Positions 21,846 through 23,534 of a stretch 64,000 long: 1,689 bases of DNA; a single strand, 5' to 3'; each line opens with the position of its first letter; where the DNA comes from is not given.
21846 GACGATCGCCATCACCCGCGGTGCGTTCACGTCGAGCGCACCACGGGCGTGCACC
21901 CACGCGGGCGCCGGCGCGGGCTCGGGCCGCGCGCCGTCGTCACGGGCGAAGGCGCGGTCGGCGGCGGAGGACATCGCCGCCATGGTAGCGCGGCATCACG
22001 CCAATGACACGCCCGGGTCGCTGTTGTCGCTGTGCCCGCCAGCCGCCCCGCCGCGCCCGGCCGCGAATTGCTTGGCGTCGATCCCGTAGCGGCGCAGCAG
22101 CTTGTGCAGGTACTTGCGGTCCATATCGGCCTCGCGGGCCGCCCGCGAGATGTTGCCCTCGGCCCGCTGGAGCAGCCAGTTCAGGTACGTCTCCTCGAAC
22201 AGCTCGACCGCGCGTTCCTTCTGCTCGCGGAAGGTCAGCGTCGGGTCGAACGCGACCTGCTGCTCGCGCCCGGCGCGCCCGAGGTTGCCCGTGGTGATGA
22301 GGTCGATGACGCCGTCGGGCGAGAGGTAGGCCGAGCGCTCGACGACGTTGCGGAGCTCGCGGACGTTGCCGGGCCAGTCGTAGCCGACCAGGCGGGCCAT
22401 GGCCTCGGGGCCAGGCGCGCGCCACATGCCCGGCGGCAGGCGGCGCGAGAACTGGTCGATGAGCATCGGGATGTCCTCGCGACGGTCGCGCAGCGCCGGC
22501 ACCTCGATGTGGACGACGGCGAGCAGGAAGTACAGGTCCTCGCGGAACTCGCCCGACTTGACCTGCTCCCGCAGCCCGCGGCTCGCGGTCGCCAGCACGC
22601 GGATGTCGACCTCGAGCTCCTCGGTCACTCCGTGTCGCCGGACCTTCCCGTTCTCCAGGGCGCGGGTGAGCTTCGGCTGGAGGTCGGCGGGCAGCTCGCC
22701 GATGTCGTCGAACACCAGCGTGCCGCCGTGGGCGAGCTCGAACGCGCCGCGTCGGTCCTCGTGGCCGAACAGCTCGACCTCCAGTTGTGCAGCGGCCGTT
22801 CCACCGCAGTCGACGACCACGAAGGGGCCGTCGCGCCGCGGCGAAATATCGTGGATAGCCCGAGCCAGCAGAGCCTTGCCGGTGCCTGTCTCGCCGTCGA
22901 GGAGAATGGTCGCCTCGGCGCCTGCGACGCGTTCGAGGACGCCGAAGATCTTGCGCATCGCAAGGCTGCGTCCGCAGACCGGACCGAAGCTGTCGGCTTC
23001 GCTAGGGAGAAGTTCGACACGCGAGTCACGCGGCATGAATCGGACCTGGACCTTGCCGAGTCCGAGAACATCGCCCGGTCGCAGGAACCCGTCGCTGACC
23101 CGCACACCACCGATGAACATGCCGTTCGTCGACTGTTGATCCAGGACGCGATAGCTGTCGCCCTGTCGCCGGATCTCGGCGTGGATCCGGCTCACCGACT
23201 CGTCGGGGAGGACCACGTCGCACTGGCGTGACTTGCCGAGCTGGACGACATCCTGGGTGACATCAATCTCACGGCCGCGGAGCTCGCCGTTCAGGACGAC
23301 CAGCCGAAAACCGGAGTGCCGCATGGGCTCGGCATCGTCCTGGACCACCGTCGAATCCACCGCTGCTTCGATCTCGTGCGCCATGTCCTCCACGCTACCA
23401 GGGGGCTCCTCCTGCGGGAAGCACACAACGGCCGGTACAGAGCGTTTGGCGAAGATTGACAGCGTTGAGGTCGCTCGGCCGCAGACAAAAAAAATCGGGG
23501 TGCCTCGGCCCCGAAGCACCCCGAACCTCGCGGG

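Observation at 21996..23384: FHA-domain bacterial enhancer-binding protein whose sigma-54-contact GAFTGA loop is deleted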

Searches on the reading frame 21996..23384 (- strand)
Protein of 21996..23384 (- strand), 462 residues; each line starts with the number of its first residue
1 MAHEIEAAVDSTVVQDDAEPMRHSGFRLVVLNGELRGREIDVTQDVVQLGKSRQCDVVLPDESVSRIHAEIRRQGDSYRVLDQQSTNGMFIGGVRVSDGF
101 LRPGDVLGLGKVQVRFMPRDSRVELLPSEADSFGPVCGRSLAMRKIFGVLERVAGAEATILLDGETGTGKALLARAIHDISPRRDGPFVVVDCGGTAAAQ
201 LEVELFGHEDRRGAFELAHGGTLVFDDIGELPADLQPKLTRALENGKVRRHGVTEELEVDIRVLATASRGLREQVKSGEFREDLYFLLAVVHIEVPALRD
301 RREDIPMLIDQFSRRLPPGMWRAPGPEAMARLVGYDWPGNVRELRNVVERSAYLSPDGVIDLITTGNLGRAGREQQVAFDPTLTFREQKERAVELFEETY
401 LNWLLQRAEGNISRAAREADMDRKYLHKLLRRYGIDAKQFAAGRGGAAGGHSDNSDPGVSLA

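Call 5: search_protein_families(library=pfam, proteins=[window:21996-23384:-], max_evalue=0.01)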
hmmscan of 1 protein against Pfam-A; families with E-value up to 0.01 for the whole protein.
window:21996-23384:- (462 aa): 10 families
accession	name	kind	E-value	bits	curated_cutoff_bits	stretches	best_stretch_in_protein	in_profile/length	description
PF00158.32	Sigma54_activat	-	9.6e-44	149.5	20.2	1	137-294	2-168/168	Sigma-54 interaction domain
PF14532.12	Sigma54_activ_2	-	1.2e-18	68.2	25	1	138-298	2-138/138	Sigma-54 interaction domain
PF25601.1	AAA_lid_14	-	6.1e-18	64.9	27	1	299-362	1-67/87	AAA+ ATPase lid domain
PF16697.10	Yop-YscD_cpl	-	9.9e-18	64.6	33.2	1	30-118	2-92/94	Inner membrane component of T3SS, cytoplasmic domain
PF00498.31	FHA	-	4.6e-16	59.4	20.7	1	48-110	2-67/67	FHA domain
PF01078.27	Mg_chelatase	-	6.7e-06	26.1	20.3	0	207-257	94-144/207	Magnesium chelatase, subunit ChlI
PF13191.12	AAA_16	-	0.00017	22.5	32.6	1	136-234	2-111/167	AAA ATPase domain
PF07728.20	AAA_5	-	0.0018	18.7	22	0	160-268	2-122/139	AAA domain (dynein-related subfamily)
PF02954.25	HTH_8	-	0.003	17.7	22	1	393-433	2-42/42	Bacterial regulatory protein, Fis family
PF00493.29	MCM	-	0.0069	16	23.3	0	157-268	57-172/224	MCM P-loop domain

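Call 6: search_protein_families(library=ncbifam, proteins=[window:21996-23384:-], max_evalue=0.01)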
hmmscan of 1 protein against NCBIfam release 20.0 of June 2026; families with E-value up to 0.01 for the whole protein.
window:21996-23384:- (462 aa): 33 families (the best 25 are shown)
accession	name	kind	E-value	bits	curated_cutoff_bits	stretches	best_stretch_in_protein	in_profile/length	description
NF051870.1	NAssimRespRegNtrX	equivalog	2.4e-73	247.6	600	1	136-435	141-452/452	nitrogen assimilation response regulator NtrX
TIGR01817.1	nifA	equivalog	1.3e-70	238.7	528.85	1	136-361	198-434/534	nif-specific transcriptional activator NifA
NF003451.0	PRK05022.1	equivalog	7.7e-69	232.7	476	1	130-436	186-511/512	nitric oxide reductase transcriptional regulator NorR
NF038308.1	RNA_repair_RtcR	equivalog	6.8e-66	223.2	650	1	136-407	182-485/530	RNA repair transcriptional activator RtcR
TIGR02915.1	PEP_resp_reg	equivalog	9.5e-66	222.5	502.6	1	131-435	136-444/445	PEP-CTERM-box response regulator transcription factor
NF041552.1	TF_PrdR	equivalog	2.6e-65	220.9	795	1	129-433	262-576/577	sigma-54 dependent transcriptional regulator PrdR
TIGR01818.1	ntrC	equivalog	2.8e-65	220.9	558.6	1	128-396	128-406/463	nitrogen regulation protein NR(I)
NF011695.0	PRK15115.1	equivalog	7.6e-64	216.1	763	1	136-440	137-443/445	two-component system response regulator GlrR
NF008469.0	PRK11361.1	equivalog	1.1e-62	212.3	714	1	136-437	145-458/461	acetoacetate metabolism transcriptional regulator AtoC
TIGR02329.1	propionate_PrpR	equivalog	2.3e-59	201.4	499.2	1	136-354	214-449/526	propionate catabolism operon regulatory protein PrpR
NF007689.0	PRK10365.1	equivalog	4.7e-58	197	760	1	128-427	134-436/441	sigma-54-dependent response regulator transcription factor ZraR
NF011953.0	PRK15424.1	equivalog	2.3e-57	194.8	703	1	132-432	217-533/538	propionate catabolism operon regulatory protein PrpR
NF050807.1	TransRegFlbDCaul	equivalog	2.5e-57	194.7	750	1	137-362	121-358/454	sigma-54-dependent transcriptional regulator FlbD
NF008485.2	PRK11388.1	equivalog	2.3e-56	191.4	551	1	133-440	331-642/643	dihydroxyacetone kinase operon transcriptional regulator DhaR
NF011958.0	PRK15429.1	equivalog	4.2e-56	190.9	830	1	129-438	374-689/692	formate hydrogenlyase transcriptional activator FlhA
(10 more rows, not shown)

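Call 7: search_solved_structures(query=window:21996-23384:-, show_alignments=4)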
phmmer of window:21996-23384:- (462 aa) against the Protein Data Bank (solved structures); distinct sequences matched with E-value up to 0.001: 53.
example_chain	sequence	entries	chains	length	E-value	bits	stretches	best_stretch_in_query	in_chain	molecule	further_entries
5m7n_A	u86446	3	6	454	1.5e-56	195.3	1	136-435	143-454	Nitrogen assimilation regulatory protein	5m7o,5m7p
1ojl_A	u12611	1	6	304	6.1e-55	190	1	137-427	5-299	TRANSCRIPTIONAL REGULATORY PROTEIN ZRAR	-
26jl_A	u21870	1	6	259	1.4e-54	188.9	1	136-362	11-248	Flagellar regulatory protein A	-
5exp_A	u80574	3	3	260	2.2e-52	181.6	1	130-361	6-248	Transcriptional regulator FleQ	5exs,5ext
6jdi_A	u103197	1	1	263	2.3e-52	181.5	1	133-361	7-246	Nitrogen assimilation regulatory protein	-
6jdl_A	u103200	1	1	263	2.3e-52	181.5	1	133-361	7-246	Nitrogen assimilation regulatory protein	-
5exx_A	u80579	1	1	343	3.6e-52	180.9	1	130-362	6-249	Transcriptional regulator FleQ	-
8pb9_D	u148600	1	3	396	3.7e-52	180.8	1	126-361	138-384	Transcriptional regulator FleQ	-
7ejw_C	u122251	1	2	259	4.3e-52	180.6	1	133-361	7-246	Transcriptional regulator FleQ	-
6j7e_A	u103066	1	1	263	4.3e-52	180.6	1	133-361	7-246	Nitrogen assimilation regulatory protein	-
8p53_C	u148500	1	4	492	6.1e-52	180.1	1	126-362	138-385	Transcriptional regulator FleQ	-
9qq6_C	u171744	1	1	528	6.6e-50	173.4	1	135-362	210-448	Nif-specific regulatory protein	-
4ly6_A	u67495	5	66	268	3.5e-49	171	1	139-361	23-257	Transcriptional regulator (NtrC family)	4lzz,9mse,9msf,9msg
1ny6_A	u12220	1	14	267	3.5e-49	171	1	140-361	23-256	transcriptional regulator (NtrC family)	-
1ny5_A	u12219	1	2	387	8.7e-49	169.7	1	139-361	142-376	transcriptional regulator (NtrC family)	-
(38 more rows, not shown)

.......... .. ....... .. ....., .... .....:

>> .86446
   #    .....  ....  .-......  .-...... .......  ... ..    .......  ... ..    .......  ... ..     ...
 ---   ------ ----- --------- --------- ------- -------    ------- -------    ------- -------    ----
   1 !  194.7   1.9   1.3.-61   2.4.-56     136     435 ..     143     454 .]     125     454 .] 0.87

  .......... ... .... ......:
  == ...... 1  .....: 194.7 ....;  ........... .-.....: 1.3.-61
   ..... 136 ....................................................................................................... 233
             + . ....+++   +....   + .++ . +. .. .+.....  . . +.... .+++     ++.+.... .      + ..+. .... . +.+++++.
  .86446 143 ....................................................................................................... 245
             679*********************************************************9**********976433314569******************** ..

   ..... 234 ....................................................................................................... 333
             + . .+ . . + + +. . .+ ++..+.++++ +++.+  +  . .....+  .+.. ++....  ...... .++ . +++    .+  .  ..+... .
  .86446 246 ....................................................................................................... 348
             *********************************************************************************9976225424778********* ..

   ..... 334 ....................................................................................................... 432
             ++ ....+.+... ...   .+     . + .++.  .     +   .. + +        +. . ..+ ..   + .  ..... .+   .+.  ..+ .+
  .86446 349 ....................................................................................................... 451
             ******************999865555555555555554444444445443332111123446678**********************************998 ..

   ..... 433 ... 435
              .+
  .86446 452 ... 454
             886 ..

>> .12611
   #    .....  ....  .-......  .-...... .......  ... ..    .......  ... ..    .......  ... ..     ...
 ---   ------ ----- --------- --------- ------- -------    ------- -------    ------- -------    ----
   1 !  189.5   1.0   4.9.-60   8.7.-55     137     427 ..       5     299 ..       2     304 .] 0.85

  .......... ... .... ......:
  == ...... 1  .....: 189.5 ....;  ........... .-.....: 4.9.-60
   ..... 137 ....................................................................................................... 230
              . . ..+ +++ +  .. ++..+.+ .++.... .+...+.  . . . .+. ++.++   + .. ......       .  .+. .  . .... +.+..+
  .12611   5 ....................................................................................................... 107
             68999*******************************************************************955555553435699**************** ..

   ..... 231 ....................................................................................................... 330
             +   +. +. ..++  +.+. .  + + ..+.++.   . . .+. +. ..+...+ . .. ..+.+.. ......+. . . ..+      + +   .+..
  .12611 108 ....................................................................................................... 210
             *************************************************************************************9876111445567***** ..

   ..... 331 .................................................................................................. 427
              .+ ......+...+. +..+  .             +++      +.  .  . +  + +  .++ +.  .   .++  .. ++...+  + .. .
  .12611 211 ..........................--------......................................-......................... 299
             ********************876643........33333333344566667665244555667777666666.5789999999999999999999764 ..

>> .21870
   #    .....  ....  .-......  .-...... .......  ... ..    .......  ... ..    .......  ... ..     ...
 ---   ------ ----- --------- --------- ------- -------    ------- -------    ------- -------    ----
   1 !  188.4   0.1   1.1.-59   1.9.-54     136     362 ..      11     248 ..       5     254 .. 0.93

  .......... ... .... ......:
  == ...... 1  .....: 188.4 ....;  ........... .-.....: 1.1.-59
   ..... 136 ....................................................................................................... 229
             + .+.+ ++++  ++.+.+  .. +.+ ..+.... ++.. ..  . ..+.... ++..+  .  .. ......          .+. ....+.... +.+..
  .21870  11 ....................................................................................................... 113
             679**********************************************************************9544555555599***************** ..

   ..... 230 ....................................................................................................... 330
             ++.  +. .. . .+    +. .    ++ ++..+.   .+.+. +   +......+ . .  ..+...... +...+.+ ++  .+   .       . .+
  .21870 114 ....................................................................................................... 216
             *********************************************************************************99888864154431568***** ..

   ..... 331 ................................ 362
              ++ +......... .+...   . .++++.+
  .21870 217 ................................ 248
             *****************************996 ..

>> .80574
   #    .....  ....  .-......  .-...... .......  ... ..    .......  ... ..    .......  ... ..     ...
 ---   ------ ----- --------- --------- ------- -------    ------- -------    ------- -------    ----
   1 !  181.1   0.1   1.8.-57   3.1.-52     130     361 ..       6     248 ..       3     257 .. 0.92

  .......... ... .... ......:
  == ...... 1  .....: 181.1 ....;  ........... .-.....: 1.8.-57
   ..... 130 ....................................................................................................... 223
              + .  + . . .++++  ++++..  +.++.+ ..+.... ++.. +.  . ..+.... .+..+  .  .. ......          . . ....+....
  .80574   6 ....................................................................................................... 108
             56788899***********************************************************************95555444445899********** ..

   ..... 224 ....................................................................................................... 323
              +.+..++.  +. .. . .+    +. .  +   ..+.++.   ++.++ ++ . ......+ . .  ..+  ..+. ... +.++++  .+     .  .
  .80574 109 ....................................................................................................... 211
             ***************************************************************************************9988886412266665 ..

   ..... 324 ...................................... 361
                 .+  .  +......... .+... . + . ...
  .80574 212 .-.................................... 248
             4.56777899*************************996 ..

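Call 11: find_homologous_proteins(query=window:21996-23384:-, max_evalue=1e-30)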
Query window:21996-23384:- (462 aa): 7969 proteins with E <= 1e-30 among 8000 candidates; the best 120 are listed.
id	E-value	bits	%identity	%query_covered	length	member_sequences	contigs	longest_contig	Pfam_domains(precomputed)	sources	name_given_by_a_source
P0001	3.9e-279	944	94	95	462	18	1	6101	PF00158.33,PF00498.32,PF25601.2,PF16697.11,PF14532.13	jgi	jgi:DNA-binding NtrC family response regulator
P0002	2.1e-255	866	86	98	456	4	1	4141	PF00158.33,PF00498.32,PF25601.2,PF16697.11,PF14532.13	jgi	-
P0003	3.4e-247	839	82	100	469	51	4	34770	PF00158.33,PF00498.32,PF25601.2,PF16697.11,PF14532.13,PF07728.21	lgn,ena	-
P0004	7.0e-244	828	82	99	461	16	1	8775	PF00158.33,PF00498.32,PF25601.2,PF16697.11,PF14532.13,PF01078.28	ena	-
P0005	3.6e-238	809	83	93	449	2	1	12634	PF00158.33,PF00498.32,PF25601.2,PF16697.11,PF14532.13,PF07728.21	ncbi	-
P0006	5.5e-218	742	75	96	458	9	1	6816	PF00158.33,PF00498.32,PF25601.2,PF16697.11,PF14532.13,PF07728.21,PF01078.28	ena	-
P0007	1.2e-217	741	75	99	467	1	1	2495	PF00158.33,PF00498.32,PF25601.2,PF16697.11,PF14532.13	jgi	jgi:DNA-binding NtrC family response regulator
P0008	1.1e-214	731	72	97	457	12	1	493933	PF00158.33,PF00498.32,PF25601.2,PF16697.11,PF14532.13,PF07728.21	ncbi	-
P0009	2.4e-214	730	72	99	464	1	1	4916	PF00158.33,PF00498.32,PF25601.2,PF16697.11,PF14532.13,PF07728.21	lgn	-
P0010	6.2e-213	726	74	96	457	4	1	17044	PF00158.33,PF00498.32,PF25601.2,PF16697.11,PF14532.13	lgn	-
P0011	4.8e-212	723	75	94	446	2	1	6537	PF00158.33,PF00498.32,PF25601.2,PF16697.11,PF14532.13,PF01078.28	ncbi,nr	ncbi:MAG: sigma 54-interacting transcriptional regulator, partial [Myxococcales bacterium]|nr:sigma 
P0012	8.7e-212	722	72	97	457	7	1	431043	PF00158.33,PF00498.32,PF25601.2,PF16697.11,PF14532.13,PF07728.21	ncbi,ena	-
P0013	1.6e-210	718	90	77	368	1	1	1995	PF00158.33,PF00498.32,PF25601.2,PF16697.11,PF14532.13,PF07728.21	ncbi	-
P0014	2.7e-208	710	73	95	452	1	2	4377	PF00158.33,PF00498.32,PF25601.2,PF16697.11,PF14532.13,PF07728.21,PF01078.28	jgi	jgi:DNA-binding NtrC family response regulator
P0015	2.0e-207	707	72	96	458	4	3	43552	PF00158.33,PF00498.32,PF25601.2,PF16697.11,PF14532.13,PF07728.21,PF01078.28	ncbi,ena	-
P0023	1.6e-202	691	72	94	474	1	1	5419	PF00158.33,PF00498.32,PF25601.2,PF16697.11,PF14532.13,PF07728.21,PF01078.28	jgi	jgi:DNA-binding NtrC family response regulator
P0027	4.2e-201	687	71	94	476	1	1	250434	PF00158.33,PF07724.21,PF00498.32,PF25601.2,PF16697.11,PF14532.13,PF07728.21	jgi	-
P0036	4.5e-199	680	70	97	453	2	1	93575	PF00158.33,PF07724.21,PF00498.32,PF25601.2,PF16697.11,PF00493.30,PF14532.13,PF07728.21,PF01078.28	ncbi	ncbi:MAG: sigma 54-interacting transcriptional regulator [Myxococcota bacterium]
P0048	2.1e-197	674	73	92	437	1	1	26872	PF00158.33,PF00498.32,PF25601.2,PF16697.11,PF14532.13,PF07728.21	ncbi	-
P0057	4.7e-196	670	72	91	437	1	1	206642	PF00158.33,PF07724.21,PF00498.32,PF25601.2,PF16697.11,PF00004.36,PF14532.13,PF07728.21,PF01078.28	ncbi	-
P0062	9.7e-193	659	70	95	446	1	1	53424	PF00158.33,PF00498.32,PF25601.2,PF16697.11,PF14532.13,PF07728.21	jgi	jgi:transcriptional regulator with GAF, ATPase, and Fis domain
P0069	1.8e-191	655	69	92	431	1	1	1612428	PF00158.33,PF07724.21,PF00498.32,PF25601.2,PF16697.11,PF14532.13,PF07728.21,PF01078.28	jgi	jgi:DNA-binding NtrC family response regulator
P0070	1.1e-190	652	68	93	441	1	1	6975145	PF00158.33,PF00498.32,PF25601.2,PF16697.11,PF14532.13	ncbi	ncbi:sigma 54-interacting transcriptional regulator [Nannocystaceae bacterium ST9]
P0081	2.6e-187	641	68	94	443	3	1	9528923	PF00158.33,PF00498.32,PF25601.2,PF16697.11,PF14532.13,PF07728.21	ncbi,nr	ncbi:sigma 54-dependent Fis family transcriptional regulator [Pseudenhygromyxa sp. WMMC2535]|nr:sigm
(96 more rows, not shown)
